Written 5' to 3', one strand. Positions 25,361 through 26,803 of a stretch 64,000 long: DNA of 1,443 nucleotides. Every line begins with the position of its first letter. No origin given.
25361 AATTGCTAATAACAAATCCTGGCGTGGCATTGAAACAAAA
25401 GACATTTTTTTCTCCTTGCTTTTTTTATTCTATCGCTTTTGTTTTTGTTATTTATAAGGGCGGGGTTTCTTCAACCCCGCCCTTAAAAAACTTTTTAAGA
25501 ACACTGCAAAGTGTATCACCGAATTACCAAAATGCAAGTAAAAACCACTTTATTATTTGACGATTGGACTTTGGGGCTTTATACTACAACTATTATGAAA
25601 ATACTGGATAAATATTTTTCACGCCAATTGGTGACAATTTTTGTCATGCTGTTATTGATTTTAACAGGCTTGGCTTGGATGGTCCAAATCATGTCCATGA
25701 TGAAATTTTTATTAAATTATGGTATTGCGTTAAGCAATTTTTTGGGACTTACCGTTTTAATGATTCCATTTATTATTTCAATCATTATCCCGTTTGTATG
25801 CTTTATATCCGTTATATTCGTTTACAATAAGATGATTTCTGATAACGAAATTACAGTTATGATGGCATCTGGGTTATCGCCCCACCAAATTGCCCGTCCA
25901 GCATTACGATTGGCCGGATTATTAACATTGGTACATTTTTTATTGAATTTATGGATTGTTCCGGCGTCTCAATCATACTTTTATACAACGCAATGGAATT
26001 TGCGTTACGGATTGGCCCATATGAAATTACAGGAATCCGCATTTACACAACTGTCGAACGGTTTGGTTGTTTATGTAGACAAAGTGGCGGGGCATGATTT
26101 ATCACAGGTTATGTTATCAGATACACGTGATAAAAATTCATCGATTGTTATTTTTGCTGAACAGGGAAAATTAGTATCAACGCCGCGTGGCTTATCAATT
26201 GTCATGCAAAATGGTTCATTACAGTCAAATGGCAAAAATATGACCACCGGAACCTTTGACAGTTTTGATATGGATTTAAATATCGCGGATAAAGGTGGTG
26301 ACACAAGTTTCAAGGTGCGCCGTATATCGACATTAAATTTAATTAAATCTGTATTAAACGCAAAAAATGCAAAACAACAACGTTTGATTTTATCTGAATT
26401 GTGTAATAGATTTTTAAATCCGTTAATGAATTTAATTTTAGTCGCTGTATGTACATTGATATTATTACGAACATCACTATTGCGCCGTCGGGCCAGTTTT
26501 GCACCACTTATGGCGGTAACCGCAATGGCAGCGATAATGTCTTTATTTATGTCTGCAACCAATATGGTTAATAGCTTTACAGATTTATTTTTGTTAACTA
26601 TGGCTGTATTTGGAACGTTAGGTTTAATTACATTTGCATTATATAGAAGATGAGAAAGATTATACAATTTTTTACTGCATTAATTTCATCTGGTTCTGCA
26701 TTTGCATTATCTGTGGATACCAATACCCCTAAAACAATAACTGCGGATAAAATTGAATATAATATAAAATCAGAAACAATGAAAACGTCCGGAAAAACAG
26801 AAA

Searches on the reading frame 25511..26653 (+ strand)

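Call 74: search_protein_families(library=pfam, proteins=[window:25511-26653:+], max_evalue=0.01)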
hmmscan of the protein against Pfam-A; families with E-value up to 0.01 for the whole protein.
window:25511-26653:+ (380 aa): 1 family
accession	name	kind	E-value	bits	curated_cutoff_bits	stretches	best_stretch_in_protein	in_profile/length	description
PF03739.19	LptF_LptG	-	6.7e-54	183.7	27.9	1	34-380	1-353/353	Lipopolysaccharide export system permease LptF/LptG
